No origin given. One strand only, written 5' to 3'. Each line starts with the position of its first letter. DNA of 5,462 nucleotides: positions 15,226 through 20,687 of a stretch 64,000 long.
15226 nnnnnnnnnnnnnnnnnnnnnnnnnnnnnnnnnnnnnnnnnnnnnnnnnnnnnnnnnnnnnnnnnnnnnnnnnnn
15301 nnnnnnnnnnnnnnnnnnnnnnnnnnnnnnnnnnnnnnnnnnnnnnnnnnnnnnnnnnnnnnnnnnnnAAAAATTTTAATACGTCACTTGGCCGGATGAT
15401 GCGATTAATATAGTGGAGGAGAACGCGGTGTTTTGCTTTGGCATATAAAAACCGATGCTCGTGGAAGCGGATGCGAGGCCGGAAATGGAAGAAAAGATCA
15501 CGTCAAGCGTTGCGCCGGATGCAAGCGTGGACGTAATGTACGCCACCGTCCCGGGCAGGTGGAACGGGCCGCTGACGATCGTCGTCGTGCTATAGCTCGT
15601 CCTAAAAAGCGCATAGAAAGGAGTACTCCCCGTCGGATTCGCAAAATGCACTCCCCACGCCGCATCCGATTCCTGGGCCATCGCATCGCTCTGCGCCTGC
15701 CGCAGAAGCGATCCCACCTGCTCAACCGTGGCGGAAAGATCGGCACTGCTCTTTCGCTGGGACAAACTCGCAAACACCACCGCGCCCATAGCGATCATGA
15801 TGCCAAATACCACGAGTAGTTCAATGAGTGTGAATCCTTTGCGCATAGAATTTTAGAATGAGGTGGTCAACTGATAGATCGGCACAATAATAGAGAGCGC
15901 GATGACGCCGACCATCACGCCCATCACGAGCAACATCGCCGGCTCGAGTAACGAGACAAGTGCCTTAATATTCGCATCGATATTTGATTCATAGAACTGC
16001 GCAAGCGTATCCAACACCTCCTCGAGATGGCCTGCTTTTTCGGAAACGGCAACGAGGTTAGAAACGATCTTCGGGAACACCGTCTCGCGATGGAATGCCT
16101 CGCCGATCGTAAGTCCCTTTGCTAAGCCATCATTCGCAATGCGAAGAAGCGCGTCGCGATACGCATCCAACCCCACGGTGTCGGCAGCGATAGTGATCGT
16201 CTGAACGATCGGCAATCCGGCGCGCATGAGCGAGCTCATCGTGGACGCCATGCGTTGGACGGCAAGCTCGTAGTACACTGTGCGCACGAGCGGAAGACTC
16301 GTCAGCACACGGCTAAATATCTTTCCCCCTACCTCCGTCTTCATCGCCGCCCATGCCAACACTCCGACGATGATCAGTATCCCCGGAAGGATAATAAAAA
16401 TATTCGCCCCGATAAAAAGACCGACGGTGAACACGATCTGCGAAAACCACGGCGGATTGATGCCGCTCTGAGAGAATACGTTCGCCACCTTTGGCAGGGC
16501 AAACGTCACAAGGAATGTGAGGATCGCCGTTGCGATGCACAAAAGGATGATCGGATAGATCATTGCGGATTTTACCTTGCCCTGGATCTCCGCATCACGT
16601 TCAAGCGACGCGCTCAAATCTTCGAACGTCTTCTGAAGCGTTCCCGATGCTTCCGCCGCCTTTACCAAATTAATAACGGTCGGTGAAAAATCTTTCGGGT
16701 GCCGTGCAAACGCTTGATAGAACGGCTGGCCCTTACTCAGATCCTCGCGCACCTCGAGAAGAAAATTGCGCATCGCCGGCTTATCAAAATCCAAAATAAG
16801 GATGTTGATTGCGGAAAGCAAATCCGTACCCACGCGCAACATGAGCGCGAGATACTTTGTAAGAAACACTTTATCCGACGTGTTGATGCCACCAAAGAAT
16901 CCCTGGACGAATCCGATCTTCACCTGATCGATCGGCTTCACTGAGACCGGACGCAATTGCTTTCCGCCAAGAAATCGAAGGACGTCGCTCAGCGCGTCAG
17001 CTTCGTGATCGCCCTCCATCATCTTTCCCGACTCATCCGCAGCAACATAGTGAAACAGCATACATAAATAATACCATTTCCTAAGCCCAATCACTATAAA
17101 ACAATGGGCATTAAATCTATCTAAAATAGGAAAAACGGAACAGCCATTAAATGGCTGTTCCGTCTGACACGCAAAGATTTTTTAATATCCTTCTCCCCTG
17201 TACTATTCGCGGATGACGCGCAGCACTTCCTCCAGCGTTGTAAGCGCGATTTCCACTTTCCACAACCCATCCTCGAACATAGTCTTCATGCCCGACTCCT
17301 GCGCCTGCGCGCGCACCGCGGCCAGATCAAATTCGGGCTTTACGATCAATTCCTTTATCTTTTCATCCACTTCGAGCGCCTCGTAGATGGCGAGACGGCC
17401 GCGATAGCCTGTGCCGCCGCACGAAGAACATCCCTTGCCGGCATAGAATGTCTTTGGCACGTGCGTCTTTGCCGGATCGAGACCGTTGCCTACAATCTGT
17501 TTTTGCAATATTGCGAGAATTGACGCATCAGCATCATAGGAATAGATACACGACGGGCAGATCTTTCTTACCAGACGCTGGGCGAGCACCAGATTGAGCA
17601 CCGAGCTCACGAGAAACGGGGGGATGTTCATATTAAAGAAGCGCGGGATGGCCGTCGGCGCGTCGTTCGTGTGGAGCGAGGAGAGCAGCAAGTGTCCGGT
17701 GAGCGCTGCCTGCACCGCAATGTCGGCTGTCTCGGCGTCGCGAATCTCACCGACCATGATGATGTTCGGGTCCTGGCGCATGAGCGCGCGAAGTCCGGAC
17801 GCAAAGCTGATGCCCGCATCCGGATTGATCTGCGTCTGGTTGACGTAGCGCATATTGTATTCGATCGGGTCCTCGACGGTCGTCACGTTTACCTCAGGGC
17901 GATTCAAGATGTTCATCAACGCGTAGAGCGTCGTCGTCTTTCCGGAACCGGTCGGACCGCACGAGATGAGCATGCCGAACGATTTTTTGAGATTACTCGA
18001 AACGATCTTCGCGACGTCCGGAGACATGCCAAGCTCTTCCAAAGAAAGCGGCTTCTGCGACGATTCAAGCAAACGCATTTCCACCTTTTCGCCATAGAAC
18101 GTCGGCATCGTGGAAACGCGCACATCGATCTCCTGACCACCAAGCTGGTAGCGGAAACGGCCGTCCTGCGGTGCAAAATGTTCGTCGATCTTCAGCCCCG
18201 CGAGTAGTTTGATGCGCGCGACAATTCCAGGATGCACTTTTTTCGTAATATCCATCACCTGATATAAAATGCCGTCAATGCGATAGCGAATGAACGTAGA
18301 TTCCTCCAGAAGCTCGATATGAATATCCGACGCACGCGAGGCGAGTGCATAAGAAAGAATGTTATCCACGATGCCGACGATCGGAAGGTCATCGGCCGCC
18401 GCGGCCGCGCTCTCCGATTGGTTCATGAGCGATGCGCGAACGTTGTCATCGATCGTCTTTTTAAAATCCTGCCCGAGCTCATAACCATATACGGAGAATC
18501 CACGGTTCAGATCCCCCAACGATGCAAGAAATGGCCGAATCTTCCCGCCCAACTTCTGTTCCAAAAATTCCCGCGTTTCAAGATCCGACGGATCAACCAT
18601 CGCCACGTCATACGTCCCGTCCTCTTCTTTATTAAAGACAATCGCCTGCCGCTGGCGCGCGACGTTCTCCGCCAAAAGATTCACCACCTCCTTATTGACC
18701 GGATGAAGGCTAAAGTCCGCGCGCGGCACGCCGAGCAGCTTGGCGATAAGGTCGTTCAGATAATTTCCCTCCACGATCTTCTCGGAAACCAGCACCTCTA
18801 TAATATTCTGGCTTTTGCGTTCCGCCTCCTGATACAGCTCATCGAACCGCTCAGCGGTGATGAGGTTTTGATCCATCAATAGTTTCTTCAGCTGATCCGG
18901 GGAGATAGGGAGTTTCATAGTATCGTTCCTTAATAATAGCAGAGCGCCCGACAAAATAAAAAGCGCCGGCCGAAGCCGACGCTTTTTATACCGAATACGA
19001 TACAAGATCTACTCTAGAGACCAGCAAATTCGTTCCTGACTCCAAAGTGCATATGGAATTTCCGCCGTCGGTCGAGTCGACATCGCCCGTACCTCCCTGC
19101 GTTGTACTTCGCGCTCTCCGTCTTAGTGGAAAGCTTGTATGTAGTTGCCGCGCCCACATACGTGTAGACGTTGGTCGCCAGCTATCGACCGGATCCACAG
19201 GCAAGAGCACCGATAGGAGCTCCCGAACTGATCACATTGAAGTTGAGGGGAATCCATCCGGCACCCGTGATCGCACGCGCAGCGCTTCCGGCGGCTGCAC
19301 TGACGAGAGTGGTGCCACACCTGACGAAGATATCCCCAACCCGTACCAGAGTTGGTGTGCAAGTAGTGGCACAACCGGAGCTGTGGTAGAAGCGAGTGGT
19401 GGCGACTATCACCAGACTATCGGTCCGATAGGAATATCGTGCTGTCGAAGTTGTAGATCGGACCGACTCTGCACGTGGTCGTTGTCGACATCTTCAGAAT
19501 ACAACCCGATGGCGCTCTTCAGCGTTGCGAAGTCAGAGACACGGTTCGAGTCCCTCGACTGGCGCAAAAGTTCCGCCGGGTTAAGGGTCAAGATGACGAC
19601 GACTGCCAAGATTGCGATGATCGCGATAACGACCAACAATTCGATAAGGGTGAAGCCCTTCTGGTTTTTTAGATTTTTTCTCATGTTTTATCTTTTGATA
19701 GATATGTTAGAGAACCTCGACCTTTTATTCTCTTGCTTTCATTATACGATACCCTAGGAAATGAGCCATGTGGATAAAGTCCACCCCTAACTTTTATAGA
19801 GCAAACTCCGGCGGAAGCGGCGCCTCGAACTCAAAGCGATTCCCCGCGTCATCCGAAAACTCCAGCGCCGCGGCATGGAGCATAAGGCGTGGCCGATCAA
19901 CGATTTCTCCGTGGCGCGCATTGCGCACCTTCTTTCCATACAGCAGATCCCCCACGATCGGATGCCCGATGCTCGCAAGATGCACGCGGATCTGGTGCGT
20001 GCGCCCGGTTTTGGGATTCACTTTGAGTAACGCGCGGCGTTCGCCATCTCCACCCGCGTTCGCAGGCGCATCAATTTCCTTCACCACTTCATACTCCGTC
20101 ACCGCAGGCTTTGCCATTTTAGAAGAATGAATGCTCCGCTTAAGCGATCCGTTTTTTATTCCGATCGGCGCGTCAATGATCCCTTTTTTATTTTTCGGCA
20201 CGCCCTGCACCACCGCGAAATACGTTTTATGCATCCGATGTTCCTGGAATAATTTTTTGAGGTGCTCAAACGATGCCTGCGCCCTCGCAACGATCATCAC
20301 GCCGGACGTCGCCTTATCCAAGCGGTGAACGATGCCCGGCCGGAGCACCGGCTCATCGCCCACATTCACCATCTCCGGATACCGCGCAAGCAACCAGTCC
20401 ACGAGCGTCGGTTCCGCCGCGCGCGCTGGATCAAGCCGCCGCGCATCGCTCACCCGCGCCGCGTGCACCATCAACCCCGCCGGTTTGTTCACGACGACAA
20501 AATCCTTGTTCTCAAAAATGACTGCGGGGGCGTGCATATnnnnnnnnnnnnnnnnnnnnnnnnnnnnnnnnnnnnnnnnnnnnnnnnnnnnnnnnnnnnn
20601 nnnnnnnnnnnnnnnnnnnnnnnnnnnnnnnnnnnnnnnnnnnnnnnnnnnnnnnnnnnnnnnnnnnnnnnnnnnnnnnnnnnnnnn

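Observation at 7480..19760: Type IV pilus / competence locus with non-canonical exported cargo genes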

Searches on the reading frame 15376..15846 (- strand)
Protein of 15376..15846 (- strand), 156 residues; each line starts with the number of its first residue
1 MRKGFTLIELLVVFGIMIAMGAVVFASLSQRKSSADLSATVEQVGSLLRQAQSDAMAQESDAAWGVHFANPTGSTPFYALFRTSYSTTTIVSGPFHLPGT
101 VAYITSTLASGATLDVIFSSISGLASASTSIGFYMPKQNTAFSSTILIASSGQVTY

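Call 3: search_protein_families(library=pfam, max_evalue=0.01, proteins=[window:15376-15846:-])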
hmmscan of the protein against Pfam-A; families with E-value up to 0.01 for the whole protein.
window:15376-15846:- (156 aa): 1 family
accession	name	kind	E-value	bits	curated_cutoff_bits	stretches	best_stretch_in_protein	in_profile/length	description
PF07963.17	N_methyl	-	0.00013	21.9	21.2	1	2-23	4-25/27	Prokaryotic N-terminal methylation motif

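Call 26: search_protein_families(library=ncbifam, max_evalue=1, proteins=[window:15376-15846:-])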
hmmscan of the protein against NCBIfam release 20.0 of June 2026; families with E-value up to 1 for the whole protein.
window:15376-15846:- (156 aa): 15 families
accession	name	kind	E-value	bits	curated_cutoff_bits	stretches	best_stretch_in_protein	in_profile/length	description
NF040982.1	ComGD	equivalog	5.6e-08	33.3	70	1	3-62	2-61/139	competence type IV pilus minor pilin ComGD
TIGR01708.2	typeII_sec_gspH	equivalog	9.5e-08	32.2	80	1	3-67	2-66/169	type II secretion system minor pseudopilin GspH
NF007800.0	PRK10506.1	equivalog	5.1e-07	29.6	158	1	2-63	8-69/163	prepilin peptidase-dependent protein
TIGR01710.1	typeII_sec_gspG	equivalog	0.00071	19.6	88.85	1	3-47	1-45/134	type II secretion system major pseudopilin GspG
NF041013.1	T4P_ComGE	equivalog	0.0013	18.8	49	1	3-58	4-59/83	competence type IV pilus minor pilin ComGE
TIGR02523.1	type_IV_pilV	equivalog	0.0021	18.6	52.2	1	3-69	2-67/139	type IV pilus modification protein PilV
TIGR02596.1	TIGR02596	subfamily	0.0036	17.4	70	1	5-58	1-54/196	Verru_Chthon cassette protein D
NF007862.0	PRK10574.1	equivalog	0.0088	16.2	138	1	2-28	4-30/145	prepilin peptidase-dependent pilin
TIGR02532.1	IV_pilin_GFxxxE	domain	0.012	15.5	16.3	1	2-13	1-12/24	prepilin-type N-terminal cleavage/methylation domain-containing protein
NF040999.1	pilin_ComGC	equivalog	0.024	14.8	75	1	3-36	2-35/84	competence type IV pilus major pilin ComGC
NF047827.1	T3SSXpsH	equivalog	0.039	13.7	160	1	3-59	1-57/145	type II secretion system protein XpsH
TIGR01707.1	gspI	equivalog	0.09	13.3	44.35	1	4-33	1-30/101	type II secretion system minor pseudopilin GspI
NF041002.1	pilin_ComGF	equivalog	0.11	12.7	80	1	3-33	2-32/139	competence type IV pilus minor pilin ComGF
NF040991.1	MamS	equivalog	0.13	12.4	200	1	9-76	4-75/186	magnetosome protein MamS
TIGR01711.1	gspJ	equivalog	0.21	11.4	64.85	1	3-47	1-45/192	type II secretion system minor pseudopilin GspJ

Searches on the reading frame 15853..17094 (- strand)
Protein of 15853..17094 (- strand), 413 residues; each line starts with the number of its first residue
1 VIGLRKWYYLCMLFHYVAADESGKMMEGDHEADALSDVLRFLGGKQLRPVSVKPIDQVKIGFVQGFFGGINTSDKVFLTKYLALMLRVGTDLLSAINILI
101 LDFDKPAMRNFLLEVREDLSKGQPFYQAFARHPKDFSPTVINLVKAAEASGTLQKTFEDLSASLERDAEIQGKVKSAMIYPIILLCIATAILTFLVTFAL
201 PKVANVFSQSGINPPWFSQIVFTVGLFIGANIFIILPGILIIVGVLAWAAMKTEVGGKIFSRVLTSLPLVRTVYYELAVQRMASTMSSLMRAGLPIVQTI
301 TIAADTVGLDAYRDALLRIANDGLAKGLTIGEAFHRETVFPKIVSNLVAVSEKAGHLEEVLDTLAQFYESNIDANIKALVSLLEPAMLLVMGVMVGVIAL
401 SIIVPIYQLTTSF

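Call 3: search_protein_families(library=pfam, max_evalue=0.01, proteins=[window:15853-17094:-])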
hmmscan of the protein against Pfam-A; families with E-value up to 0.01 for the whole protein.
window:15853-17094:- (413 aa): 2 families
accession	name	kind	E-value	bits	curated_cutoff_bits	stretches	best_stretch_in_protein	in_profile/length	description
PF00482.28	T2SSF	-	1.9e-50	170.4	25.2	2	79-201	2-125/125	Type II secretion system (T2SS), protein F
PF06195.18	DUF996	-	0.0063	17.2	31.3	1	173-263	24-113/138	Protein of unknown function (DUF996)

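Call 11: find_related_loci(query=window:15853-17094:-, collection=genome_contigs, flank=10000)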
Query window:15853-17094:- (413 aa) in genome_contigs; peptide patterns used: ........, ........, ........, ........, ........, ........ (x = any residue, [..] = any of these).
599 stretches matched a pattern (row limit reached: there are more); 567 encode a relative of the query (tblastn E <= 1e-3); the best 80 are kept; 80 distinct loci.
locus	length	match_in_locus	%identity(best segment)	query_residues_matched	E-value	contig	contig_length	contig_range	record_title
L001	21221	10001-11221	86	7-413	0e+0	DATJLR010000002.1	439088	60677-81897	MAG TPA_asm: Candidatus Paceibacterota bacterium isolate SMAG_U14814 k141_1012015, whole genome shotgun sequence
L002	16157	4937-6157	85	8-413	0e+0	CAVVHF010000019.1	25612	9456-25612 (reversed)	MAG: uncultured bacterium isolate MFD01112.bin.1.8 genome assembly, contig: contig_69341, whole genome shotgun sequence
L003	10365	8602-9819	84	8-413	0e+0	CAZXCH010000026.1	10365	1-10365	MAG TPA_asm: uncultured Candidatus Saccharibacteria bacterium isolate binchicken_co241_385 genome assembly, contig: NODE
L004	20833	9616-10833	84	8-413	0e+0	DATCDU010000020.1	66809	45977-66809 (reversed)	MAG TPA_asm: Candidatus Paceibacterota bacterium isolate SMAG_U7734 k141_94217, whole genome shotgun sequence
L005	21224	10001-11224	85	7-413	0e+0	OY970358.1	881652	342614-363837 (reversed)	MAG: uncultured bacterium isolate MFD00082.bin.c.7 genome assembly, chromosome: 1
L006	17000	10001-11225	85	7-413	2e-139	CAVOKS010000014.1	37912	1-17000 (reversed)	MAG: uncultured Acidobacteriota bacterium isolate MFD00082.bin.2.16 genome assembly, contig: contig_27887, whole genome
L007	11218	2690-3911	85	7-413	7e-120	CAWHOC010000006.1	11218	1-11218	MAG: uncultured bacterium isolate MFD04780.bin.2.65 genome assembly, contig: contig_131881, whole genome shotgun sequenc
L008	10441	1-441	89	267-413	5e-81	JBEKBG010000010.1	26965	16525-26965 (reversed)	MAG: Minisyncoccia bacterium isolate SPRUCE 130 SPRUCE_130_10, whole genome shotgun sequence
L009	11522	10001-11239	33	2-412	1e-65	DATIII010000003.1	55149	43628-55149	MAG TPA_asm: Candidatus Saccharimonadales bacterium isolate SMAG_U15661 k141_206372, whole genome shotgun sequence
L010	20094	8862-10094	31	5-412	2e-61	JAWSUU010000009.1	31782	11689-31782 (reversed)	MAG: Bacillota bacterium isolate B4G8H2-03 NODE_9_length_31782_cov_3.641035, whole genome shotgun sequence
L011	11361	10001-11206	30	14-412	2e-60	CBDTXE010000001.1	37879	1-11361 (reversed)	MAG TPA_asm: uncultured bacterium isolate ERR2431955_concoct_30 genome assembly, contig: ERZ23878311.397, whole genome s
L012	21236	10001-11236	30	5-412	3e-59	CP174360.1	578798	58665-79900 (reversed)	MAG: Patescibacteria group bacterium UBA2103 chromosome, complete genome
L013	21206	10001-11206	31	14-412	1e-58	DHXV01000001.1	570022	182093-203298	MAG TPA_asm: Patescibacteria group bacterium UBA5147 UBA5147_contig_353, whole genome shotgun sequence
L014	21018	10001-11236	28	2-412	2e-58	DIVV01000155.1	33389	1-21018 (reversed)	MAG TPA_asm: bacterium UBP16_UBA6123 isolate UBA6123 UBA6123_contig_29546, whole genome shotgun sequence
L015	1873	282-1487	29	9-409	5e-60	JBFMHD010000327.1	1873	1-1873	MAG: Candidatus Hydrogenedentota bacterium isolate MAG314 MAG314_327, whole genome shotgun sequence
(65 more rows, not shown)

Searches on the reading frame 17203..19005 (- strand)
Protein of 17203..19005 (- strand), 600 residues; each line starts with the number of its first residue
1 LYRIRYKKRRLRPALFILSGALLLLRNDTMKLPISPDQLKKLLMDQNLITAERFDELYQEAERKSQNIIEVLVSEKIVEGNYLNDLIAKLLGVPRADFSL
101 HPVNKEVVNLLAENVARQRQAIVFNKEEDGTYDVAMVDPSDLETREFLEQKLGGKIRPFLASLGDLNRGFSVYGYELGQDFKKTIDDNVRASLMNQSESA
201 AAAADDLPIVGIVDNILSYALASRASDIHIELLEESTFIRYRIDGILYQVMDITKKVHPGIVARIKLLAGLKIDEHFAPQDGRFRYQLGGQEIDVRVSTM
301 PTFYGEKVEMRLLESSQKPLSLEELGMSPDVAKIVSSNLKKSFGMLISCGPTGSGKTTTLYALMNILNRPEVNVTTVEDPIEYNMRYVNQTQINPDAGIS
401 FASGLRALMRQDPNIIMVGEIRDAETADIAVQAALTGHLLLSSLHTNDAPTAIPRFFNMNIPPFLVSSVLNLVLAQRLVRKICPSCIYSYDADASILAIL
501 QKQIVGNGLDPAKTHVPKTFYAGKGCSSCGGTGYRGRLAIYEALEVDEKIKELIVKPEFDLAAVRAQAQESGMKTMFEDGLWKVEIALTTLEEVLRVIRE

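Call 3: search_protein_families(library=pfam, max_evalue=0.01, proteins=[window:17203-19005:-])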
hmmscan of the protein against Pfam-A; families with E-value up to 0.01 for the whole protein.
window:17203-19005:- (600 aa): 3 families
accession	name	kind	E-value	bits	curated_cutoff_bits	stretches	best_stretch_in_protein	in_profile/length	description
PF00437.27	T2SSE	-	8.4e-118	393.7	24.9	1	203-596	2-370/370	Type II/IV secretion system protein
PF05157.20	MshEN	-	1e-12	48.3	23.1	1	91-170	1-80/90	MshEN domain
PF13401.12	AAA_22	-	0.0078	17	27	0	344-377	6-39/130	AAA domain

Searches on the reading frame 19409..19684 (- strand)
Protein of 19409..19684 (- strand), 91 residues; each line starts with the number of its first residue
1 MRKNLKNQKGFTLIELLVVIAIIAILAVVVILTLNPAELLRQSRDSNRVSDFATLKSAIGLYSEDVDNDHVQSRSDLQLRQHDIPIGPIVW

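Call 3: search_protein_families(library=pfam, max_evalue=0.01, proteins=[window:19409-19684:-])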
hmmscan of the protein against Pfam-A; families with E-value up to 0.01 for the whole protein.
window:19409-19684:- (91 aa): 1 family
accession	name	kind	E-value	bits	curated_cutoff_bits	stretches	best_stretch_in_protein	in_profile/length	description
PF07963.17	N_methyl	-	4.2e-11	42.4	21.2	1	6-30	2-26/27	Prokaryotic N-terminal methylation motif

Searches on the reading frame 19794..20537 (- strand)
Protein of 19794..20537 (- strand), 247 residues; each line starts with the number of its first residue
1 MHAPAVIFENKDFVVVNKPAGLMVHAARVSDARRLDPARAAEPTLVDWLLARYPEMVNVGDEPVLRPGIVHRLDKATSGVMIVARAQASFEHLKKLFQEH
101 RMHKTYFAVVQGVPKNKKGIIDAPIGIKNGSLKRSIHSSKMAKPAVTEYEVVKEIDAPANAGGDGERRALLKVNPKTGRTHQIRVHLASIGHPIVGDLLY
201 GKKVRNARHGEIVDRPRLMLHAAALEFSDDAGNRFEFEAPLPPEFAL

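Call 4: search_protein_families(library=pfam, max_evalue=0.01, proteins=[window:19794-20537:-])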
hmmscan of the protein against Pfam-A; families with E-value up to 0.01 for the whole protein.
window:19794-20537:- (247 aa): 1 family
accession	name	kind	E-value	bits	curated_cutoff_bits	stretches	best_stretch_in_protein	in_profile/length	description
PF00849.27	PseudoU_synth_2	-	4.4e-33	115.1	26.8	1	12-189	1-152/152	RNA pseudouridylate synthase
